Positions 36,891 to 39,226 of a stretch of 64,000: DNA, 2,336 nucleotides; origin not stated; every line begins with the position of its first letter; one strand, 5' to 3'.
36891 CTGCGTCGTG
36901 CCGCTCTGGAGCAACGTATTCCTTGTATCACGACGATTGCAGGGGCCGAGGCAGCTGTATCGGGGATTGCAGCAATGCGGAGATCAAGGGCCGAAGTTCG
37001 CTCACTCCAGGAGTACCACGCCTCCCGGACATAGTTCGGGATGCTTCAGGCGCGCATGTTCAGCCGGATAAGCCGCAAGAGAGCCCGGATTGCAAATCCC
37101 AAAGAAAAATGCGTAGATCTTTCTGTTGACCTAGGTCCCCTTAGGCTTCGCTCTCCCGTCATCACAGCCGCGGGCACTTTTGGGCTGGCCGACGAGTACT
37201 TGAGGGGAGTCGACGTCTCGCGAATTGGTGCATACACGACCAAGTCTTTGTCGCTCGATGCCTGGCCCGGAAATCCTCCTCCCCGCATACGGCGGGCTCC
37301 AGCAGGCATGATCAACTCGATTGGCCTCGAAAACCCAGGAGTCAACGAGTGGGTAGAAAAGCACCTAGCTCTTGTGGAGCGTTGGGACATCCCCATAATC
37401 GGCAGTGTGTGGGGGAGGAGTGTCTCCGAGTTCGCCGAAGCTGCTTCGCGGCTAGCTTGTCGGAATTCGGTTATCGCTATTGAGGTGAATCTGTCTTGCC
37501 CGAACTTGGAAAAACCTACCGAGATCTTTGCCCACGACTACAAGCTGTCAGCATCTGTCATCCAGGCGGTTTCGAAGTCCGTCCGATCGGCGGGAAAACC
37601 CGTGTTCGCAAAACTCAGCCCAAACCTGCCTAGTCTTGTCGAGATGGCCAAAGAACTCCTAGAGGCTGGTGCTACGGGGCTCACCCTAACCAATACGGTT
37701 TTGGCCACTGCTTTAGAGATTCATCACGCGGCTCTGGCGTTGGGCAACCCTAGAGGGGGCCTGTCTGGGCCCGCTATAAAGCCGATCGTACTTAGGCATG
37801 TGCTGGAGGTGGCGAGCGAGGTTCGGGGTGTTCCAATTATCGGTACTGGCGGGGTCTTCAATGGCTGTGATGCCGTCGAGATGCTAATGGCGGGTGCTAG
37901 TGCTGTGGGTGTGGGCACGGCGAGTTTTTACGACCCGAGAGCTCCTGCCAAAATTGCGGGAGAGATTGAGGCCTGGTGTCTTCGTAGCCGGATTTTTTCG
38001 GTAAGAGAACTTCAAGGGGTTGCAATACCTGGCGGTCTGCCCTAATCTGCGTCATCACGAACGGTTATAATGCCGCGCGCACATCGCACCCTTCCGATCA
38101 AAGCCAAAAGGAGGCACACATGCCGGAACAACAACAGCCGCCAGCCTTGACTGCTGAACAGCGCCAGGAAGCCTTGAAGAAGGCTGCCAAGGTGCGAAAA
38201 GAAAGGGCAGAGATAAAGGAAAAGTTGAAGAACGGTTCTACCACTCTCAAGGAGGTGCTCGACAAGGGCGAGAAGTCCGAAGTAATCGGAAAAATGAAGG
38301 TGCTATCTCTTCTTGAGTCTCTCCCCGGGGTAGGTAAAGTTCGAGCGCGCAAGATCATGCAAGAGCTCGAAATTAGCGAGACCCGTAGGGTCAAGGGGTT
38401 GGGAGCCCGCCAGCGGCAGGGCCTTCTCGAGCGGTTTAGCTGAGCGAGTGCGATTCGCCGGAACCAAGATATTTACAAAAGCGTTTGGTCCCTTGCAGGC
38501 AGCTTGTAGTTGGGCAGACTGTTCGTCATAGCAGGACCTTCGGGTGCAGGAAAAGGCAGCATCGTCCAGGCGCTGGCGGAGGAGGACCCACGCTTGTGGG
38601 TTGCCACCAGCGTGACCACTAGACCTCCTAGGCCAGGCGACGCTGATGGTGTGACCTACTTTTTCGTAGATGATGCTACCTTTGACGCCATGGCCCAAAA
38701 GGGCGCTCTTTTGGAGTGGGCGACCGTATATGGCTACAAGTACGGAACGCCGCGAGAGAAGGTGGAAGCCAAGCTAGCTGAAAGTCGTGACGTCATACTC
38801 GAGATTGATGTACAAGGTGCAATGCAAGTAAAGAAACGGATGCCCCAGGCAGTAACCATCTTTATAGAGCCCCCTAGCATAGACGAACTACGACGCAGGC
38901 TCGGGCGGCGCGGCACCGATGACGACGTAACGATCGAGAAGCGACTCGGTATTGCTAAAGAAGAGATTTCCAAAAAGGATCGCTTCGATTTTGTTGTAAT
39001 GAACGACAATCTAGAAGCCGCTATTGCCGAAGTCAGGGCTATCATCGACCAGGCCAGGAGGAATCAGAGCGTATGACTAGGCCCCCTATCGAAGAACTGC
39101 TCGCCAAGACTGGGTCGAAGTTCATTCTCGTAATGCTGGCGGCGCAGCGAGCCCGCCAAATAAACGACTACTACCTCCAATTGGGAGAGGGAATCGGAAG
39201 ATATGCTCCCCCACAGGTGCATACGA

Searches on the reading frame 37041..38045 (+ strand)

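Call 64: search_protein_families(library=pfam, proteins=[window:37041-38045:+], max_evalue=0.0001)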
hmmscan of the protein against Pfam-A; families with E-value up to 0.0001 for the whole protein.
window:37041-38045:+ (334 aa): 2 families
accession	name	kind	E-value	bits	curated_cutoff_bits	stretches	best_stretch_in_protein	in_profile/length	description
PF01180.27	DHO_dh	-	6.9e-63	213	27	1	28-310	3-288/291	Dihydroorotate dehydrogenase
PF03060.21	NMO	-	7.3e-06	26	28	1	230-294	159-224/331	Nitronate monooxygenase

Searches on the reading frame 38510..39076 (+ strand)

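Call 28: search_protein_families(library=pfam, proteins=[window:38510-39076:+], max_evalue=0.001)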
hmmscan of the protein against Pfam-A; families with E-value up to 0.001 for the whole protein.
window:38510-39076:+ (188 aa): 1 family
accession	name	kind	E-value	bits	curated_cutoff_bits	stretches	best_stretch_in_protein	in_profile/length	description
PF00625.27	Guanylate_kin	-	4.6e-44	150.7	25.2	1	2-181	2-181/182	Guanylate kinase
